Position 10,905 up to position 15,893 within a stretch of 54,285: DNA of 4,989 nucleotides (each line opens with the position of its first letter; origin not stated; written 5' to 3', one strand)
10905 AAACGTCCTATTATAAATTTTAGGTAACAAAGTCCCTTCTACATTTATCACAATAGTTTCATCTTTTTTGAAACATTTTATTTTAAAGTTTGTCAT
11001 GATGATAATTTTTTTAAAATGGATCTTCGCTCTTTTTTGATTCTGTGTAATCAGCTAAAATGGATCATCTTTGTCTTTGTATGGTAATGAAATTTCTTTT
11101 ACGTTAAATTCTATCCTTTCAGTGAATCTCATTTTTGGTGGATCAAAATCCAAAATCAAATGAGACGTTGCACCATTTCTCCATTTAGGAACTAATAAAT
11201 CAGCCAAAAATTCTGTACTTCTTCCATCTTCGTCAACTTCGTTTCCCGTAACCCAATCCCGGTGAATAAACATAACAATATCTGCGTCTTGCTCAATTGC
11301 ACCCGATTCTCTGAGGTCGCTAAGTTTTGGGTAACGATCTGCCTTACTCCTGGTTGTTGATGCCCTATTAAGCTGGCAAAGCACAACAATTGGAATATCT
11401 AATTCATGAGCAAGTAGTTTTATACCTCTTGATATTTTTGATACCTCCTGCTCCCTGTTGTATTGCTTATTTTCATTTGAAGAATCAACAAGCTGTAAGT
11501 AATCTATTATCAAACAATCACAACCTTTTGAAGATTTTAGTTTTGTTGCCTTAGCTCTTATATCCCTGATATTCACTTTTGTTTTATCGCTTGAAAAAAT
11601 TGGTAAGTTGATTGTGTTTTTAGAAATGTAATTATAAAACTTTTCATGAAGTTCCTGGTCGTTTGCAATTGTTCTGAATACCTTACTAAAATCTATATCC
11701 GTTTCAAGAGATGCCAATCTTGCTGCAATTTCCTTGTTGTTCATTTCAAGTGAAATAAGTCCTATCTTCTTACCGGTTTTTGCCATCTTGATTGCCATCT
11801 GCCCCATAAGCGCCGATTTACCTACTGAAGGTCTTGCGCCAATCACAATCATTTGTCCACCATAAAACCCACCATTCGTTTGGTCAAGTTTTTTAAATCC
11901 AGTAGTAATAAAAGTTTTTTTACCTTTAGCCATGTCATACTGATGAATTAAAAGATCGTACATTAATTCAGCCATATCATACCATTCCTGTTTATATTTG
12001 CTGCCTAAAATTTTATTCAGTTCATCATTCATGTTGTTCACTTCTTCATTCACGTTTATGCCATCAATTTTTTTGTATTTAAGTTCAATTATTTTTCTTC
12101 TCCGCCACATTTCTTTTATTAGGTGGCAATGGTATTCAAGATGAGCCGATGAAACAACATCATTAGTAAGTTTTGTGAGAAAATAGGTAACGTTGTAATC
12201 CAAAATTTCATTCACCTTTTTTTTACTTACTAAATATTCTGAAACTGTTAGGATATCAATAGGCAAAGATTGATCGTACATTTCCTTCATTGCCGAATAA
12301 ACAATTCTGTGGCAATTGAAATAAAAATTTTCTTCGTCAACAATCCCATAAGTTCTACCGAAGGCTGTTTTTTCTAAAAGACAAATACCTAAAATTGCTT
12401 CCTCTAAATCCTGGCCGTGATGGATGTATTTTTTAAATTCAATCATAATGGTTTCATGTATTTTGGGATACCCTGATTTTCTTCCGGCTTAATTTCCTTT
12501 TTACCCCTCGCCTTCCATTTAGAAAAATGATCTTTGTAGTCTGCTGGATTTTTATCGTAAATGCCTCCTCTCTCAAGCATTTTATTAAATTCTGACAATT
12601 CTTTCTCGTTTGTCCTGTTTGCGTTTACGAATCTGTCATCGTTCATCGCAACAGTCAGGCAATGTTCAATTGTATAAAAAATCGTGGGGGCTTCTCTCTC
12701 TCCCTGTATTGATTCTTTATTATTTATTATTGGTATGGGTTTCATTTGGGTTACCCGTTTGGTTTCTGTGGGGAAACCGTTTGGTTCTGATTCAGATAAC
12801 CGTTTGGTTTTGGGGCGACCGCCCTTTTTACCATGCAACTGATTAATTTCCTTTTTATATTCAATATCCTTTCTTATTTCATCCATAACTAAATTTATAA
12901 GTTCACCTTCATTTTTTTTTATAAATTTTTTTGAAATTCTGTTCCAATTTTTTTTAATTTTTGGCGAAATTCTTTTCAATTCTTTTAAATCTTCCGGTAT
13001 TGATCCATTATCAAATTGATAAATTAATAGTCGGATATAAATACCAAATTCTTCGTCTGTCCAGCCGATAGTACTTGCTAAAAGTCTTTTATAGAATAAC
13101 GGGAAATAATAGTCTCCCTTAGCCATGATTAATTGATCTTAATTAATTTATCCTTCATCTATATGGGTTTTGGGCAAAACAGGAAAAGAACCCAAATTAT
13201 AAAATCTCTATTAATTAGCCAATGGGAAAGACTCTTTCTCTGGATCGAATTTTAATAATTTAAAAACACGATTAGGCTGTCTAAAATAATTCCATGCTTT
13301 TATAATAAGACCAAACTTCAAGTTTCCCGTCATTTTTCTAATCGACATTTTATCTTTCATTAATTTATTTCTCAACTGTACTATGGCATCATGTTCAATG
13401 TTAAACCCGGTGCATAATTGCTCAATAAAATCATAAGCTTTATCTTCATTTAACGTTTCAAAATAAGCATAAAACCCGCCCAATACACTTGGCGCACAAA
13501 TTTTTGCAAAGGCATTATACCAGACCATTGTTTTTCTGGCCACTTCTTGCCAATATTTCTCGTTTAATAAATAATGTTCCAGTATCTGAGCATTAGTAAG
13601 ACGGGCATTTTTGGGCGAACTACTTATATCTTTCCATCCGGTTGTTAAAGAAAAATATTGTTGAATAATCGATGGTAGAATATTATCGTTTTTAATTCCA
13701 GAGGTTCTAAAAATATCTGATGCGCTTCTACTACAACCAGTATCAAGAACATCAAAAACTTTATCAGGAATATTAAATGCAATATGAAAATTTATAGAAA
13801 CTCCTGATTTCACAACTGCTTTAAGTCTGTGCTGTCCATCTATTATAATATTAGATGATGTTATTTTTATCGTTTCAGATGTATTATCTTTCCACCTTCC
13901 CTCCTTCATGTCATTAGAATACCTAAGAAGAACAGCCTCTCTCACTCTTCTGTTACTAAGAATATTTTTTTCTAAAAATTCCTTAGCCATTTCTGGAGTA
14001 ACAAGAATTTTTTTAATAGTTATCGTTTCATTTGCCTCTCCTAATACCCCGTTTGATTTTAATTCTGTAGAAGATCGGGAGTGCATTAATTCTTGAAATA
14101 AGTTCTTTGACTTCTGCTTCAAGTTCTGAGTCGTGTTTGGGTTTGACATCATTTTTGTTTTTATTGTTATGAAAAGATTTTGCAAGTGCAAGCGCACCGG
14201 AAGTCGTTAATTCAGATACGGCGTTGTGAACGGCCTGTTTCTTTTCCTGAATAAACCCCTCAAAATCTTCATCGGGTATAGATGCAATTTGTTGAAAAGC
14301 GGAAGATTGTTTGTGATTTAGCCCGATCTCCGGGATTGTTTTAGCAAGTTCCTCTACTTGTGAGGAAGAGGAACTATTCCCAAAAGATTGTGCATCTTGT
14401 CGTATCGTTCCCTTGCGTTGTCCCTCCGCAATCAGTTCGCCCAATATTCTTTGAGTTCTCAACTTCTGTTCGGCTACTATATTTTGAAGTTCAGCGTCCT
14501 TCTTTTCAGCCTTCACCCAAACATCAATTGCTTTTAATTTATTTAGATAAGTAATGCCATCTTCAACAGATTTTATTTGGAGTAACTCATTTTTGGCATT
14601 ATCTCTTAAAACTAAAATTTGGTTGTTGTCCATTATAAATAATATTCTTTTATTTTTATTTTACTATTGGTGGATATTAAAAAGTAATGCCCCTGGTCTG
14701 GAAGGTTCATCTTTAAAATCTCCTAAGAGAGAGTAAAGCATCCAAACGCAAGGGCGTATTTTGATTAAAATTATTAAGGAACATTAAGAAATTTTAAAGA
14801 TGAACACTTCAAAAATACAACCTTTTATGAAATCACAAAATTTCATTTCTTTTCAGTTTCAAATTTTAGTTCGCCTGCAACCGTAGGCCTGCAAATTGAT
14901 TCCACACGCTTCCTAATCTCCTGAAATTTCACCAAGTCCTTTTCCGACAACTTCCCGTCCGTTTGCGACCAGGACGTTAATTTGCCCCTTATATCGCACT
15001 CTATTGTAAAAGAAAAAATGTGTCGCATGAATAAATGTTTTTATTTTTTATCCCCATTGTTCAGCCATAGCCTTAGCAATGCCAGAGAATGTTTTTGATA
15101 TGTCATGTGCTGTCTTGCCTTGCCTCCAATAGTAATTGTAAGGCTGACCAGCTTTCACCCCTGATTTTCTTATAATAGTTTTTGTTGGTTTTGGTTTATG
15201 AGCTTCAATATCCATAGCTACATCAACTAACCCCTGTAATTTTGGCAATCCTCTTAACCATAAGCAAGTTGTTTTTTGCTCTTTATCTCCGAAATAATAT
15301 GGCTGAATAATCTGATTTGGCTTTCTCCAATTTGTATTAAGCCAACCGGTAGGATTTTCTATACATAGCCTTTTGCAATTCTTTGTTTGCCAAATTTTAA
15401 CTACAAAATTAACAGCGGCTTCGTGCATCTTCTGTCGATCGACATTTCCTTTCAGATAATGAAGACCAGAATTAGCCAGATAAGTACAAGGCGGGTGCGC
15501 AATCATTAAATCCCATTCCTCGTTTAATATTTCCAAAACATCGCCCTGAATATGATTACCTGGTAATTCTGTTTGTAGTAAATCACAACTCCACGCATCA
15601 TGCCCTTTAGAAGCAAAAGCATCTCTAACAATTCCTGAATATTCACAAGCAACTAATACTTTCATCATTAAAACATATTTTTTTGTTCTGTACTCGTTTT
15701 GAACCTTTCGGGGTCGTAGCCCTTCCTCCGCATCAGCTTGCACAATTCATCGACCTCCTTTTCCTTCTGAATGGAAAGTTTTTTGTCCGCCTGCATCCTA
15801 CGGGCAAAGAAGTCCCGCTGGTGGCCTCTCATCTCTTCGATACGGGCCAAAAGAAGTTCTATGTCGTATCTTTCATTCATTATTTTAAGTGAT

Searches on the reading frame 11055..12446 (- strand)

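Call 57: search_protein_families(library=phrogs, proteins=[window:11055-12446:-], max_evalue=0.0001)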
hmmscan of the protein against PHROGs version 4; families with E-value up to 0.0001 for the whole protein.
window:11055-12446:- (463 aa): 6 families
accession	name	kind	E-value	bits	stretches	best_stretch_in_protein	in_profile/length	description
phrog_19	-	DNA, RNA and nucleotide metabolism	1.1e-89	303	1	10-450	159-587/621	DnaB-like replicative helicase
phrog_239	-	DNA, RNA and nucleotide metabolism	4.7e-39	135.9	1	176-447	336-602/801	DNA primase/helicase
phrog_243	-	DNA, RNA and nucleotide metabolism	1.1e-38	133.8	1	181-444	21-268/273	DnaB-like replicative helicase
phrog_11530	-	unknown function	3.9e-26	93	1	283-430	6-144/184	-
phrog_5482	-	unknown function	2.1e-16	60.6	1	173-425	23-278/341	-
phrog_19347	-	unknown function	1.7e-05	26.1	1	378-413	1-36/79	-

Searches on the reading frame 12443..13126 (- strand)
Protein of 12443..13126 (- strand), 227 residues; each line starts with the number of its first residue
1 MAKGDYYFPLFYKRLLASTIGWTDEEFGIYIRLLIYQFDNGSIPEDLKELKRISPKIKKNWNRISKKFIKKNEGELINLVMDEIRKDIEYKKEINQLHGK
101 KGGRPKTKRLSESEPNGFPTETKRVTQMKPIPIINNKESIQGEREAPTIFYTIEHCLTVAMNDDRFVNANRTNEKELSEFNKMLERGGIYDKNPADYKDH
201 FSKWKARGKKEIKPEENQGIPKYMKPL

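Call 57: search_protein_families(library=phrogs, proteins=[window:12443-13126:-], max_evalue=0.0001)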
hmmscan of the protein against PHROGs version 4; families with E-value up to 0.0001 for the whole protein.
window:12443-13126:- (227 aa): 3 families
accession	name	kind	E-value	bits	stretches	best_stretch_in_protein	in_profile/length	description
phrog_3992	-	DNA, RNA and nucleotide metabolism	6.7e-08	33.4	1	7-138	7-150/345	primosomal protein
phrog_9327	-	DNA, RNA and nucleotide metabolism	4.1e-06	27.6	1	7-124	6-127/276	primosomal protein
phrog_12767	-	unknown function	5e-06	27.2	1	13-125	9-126/324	-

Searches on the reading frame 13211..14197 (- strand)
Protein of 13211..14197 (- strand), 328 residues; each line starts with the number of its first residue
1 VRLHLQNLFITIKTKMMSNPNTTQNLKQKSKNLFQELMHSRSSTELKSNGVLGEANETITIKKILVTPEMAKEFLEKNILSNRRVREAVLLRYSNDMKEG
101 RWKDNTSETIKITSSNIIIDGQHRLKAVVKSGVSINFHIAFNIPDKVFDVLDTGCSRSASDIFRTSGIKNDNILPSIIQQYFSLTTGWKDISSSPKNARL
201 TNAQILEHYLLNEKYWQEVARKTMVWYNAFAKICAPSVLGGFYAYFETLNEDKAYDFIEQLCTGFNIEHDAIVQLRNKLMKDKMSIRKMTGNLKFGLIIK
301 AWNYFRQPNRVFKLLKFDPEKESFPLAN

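Call 57: search_protein_families(library=phrogs, proteins=[window:13211-14197:-], max_evalue=0.0001)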
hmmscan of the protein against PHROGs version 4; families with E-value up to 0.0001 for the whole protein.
window:13211-14197:- (328 aa): 1 family
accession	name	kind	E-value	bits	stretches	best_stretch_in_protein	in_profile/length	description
phrog_5931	-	unknown function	5.3e-53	181.3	1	56-315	5-263/282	-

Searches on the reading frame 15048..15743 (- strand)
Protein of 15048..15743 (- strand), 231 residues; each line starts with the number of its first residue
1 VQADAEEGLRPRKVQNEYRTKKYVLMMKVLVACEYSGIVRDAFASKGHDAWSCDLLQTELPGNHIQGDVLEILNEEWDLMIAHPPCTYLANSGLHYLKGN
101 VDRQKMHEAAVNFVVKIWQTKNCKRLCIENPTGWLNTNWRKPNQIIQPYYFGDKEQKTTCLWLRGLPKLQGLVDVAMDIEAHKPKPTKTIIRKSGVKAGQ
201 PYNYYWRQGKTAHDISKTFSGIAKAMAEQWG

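Call 56: search_protein_families(library=phrogs, proteins=[window:15048-15743:-], max_evalue=0.0001)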
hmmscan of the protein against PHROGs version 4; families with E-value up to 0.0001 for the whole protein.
window:15048-15743:- (231 aa): 2 families
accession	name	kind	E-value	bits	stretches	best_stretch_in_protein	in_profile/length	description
phrog_757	-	other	1.5e-56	192.2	1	17-231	5-219/247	DNA methyltransferase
phrog_27471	-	unknown function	2.8e-21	76.5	1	124-231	6-93/93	-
